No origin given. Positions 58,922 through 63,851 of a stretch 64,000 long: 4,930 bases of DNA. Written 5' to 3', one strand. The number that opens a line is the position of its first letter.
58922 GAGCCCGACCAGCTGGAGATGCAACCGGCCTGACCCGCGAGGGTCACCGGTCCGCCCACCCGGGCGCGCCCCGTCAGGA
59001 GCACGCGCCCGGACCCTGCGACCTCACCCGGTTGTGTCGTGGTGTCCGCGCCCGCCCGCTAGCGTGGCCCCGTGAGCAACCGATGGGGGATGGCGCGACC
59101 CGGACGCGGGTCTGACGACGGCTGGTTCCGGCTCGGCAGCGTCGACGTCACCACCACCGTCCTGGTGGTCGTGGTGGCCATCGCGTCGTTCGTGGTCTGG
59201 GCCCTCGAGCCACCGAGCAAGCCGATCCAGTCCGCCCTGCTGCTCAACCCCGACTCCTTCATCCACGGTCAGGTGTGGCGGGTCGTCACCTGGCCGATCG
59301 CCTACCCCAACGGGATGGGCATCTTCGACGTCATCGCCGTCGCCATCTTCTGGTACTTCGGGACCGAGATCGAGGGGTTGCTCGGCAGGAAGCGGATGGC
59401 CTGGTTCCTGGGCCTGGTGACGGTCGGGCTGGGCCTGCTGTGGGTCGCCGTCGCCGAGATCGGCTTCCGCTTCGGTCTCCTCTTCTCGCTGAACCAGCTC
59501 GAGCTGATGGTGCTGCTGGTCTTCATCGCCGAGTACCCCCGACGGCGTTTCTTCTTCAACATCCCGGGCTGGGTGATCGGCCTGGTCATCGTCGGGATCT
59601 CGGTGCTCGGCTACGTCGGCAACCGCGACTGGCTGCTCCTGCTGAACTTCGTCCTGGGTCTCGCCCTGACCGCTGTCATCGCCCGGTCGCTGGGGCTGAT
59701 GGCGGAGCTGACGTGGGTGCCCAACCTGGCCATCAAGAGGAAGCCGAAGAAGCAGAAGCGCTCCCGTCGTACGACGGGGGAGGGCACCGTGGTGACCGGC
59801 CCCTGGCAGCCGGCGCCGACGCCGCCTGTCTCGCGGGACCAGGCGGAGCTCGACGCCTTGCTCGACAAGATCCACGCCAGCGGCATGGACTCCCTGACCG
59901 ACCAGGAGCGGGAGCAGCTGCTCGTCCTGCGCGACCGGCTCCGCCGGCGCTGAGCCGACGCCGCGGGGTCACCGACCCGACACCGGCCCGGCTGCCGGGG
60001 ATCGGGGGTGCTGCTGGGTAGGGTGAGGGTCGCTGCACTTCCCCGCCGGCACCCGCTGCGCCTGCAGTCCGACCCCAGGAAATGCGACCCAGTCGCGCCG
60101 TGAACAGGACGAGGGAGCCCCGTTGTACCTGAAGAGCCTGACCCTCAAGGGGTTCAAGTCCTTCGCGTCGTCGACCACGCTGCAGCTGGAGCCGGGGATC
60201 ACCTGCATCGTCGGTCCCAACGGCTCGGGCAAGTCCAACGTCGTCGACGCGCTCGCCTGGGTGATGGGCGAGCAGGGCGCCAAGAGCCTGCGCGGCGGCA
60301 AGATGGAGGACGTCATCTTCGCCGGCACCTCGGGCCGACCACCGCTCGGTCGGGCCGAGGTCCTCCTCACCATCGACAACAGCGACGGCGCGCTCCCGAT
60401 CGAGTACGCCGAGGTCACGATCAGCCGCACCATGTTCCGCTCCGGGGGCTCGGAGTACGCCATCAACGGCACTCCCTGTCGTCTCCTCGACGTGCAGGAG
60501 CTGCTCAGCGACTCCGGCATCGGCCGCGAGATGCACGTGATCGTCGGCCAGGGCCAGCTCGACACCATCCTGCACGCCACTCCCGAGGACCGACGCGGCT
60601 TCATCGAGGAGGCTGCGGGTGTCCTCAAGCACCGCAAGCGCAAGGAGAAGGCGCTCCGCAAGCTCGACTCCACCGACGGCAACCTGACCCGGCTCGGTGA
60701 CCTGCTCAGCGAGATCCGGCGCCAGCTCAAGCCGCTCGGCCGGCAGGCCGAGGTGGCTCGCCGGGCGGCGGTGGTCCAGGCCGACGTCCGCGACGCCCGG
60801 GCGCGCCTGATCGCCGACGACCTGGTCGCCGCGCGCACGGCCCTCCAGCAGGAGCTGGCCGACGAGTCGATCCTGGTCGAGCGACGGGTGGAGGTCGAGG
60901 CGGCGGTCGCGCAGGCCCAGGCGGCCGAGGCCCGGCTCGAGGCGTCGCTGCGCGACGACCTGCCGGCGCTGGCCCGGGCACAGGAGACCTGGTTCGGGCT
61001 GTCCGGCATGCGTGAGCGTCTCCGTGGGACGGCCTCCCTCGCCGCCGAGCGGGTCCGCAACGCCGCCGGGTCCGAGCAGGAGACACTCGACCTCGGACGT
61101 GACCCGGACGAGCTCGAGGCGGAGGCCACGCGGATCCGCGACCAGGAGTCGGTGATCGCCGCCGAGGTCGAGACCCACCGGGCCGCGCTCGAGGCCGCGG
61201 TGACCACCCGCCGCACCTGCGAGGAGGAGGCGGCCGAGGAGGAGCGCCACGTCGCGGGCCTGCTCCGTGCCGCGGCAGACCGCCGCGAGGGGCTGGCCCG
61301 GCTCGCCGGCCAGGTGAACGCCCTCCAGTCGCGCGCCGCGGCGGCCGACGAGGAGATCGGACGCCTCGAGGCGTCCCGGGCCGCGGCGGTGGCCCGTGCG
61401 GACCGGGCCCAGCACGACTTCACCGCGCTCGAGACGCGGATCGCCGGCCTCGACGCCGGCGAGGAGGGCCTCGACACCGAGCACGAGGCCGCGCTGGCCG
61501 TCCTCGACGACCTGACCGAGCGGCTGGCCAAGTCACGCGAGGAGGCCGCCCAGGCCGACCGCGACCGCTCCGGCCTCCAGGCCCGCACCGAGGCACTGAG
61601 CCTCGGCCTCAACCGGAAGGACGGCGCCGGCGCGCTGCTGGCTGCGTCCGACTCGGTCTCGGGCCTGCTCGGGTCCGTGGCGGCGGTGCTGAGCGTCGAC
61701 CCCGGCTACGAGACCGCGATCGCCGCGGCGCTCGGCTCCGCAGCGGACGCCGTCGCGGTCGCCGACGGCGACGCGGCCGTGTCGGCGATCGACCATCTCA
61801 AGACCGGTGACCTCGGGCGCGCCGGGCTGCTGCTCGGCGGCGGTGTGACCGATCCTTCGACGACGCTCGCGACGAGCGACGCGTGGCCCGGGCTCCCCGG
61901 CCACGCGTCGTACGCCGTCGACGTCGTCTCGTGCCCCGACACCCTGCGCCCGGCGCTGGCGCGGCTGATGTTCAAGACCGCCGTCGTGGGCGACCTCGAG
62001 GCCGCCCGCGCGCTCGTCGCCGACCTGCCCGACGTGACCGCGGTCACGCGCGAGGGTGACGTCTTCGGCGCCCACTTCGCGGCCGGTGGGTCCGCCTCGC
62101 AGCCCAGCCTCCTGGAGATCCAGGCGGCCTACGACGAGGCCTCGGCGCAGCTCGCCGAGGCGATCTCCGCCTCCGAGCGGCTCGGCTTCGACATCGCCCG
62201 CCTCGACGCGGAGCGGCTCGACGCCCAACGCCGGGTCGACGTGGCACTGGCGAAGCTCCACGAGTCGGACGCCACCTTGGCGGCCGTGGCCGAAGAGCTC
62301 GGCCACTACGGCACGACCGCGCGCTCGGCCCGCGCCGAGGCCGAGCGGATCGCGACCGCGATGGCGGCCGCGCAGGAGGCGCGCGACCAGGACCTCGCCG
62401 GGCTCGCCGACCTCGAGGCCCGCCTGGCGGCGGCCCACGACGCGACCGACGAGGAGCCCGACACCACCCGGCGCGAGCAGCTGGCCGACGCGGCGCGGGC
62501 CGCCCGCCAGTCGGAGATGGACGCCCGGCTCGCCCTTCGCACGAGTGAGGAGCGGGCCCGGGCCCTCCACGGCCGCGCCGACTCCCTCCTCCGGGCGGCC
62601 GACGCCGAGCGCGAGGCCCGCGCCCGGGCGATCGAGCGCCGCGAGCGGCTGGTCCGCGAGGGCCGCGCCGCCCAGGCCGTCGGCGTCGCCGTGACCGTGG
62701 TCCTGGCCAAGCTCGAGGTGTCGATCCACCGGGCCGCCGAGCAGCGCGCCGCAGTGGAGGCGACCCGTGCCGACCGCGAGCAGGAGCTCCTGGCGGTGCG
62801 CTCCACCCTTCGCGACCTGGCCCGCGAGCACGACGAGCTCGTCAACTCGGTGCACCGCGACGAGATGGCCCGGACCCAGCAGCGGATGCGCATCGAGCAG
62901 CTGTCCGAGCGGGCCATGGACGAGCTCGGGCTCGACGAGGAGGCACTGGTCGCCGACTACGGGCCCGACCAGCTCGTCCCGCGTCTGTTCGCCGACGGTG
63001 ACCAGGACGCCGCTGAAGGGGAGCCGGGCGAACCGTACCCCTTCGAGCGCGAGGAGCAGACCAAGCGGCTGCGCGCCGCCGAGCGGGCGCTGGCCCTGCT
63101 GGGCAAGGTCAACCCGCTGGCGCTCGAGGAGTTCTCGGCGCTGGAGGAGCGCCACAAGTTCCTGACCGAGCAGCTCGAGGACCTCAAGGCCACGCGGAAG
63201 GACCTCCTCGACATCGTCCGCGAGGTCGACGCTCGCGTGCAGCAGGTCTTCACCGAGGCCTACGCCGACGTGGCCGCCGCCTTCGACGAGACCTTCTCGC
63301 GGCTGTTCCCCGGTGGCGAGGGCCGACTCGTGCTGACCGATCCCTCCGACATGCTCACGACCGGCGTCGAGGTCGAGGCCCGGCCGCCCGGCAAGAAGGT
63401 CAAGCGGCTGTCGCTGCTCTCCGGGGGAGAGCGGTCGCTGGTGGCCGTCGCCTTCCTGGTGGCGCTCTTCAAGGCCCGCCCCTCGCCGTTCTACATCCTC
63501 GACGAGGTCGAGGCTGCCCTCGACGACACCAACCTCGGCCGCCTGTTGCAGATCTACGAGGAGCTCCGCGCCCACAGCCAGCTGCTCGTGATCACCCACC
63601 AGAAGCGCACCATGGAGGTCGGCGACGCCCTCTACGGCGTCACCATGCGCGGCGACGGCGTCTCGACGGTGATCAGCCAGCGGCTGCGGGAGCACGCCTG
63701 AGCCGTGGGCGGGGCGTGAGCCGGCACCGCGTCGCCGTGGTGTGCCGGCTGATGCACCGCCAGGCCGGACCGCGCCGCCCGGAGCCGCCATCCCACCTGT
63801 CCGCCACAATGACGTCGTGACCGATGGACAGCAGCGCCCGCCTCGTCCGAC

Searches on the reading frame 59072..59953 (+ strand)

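Call 68: search_protein_families(library=pfam, proteins=[window:59072-59953:+], max_evalue=0.001)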
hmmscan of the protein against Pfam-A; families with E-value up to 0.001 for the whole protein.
window:59072-59953:+ (293 aa): 1 family
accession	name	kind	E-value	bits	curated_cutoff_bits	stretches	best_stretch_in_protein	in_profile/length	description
PF20216.3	DUF6576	-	6.8e-10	39.4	27.3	1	256-283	14-41/47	Family of unknown function (DUF6576)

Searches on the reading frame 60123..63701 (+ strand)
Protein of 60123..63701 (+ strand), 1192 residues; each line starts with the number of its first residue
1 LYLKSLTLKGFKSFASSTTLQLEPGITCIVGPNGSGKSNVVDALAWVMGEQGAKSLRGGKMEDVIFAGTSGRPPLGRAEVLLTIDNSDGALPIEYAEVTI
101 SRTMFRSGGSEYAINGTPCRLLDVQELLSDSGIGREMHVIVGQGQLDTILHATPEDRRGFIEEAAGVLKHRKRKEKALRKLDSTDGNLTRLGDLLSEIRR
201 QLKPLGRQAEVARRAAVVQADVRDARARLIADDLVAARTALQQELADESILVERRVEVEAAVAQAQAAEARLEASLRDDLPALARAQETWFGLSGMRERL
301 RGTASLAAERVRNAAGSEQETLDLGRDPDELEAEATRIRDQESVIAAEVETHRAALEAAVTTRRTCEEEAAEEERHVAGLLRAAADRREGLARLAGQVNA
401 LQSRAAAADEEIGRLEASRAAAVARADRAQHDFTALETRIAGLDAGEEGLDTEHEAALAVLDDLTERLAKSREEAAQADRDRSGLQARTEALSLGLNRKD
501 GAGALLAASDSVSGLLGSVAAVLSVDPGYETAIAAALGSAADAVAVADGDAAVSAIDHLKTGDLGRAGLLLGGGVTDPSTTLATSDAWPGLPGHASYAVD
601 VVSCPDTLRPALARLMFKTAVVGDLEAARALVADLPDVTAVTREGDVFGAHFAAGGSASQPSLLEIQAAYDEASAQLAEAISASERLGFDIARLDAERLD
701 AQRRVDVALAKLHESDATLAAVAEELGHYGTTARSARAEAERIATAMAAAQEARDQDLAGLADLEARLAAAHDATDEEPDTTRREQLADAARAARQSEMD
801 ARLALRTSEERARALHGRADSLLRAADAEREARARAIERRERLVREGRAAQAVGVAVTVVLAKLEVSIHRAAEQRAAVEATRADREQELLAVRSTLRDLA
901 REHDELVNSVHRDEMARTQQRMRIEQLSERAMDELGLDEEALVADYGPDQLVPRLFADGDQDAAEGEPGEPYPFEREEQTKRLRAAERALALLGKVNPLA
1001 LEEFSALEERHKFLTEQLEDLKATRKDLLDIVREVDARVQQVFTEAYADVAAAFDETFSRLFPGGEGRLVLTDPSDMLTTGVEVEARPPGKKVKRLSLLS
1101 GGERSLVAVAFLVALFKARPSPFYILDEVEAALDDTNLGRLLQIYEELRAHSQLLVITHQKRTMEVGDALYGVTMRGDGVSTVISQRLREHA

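Call 68: search_protein_families(library=pfam, proteins=[window:60123-63701:+], max_evalue=0.001)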
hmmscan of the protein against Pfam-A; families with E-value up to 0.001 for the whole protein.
window:60123-63701:+ (1192 aa): 7 families
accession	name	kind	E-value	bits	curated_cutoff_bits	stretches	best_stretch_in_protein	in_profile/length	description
PF02463.25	SMC_N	-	4.7e-69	232.6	40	1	2-1181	1-219/220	RecF/RecN/SMC N terminal domain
PF06470.18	SMC_hinge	-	2.4e-23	83.2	22.5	1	513-631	2-115/116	SMC proteins Flexible Hinge Domain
PF13476.12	AAA_23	-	1.4e-17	65.4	27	1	5-200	1-198/201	AAA domain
PF13304.12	AAA_21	-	5e-15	56.8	27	2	26-81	1-61/304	AAA domain, putative AbiEii toxin, Type IV TA system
PF13175.12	AAA_15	-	6e-11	43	32.1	1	1-51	1-50/374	AAA ATPase domain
PF13555.12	AAA_29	-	7.4e-06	26.1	27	1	7-48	5-46/61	P-loop containing region of AAA domain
PF00005.33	ABC_tran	-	0.00025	22.1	25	0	21-48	7-35/137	ABC transporter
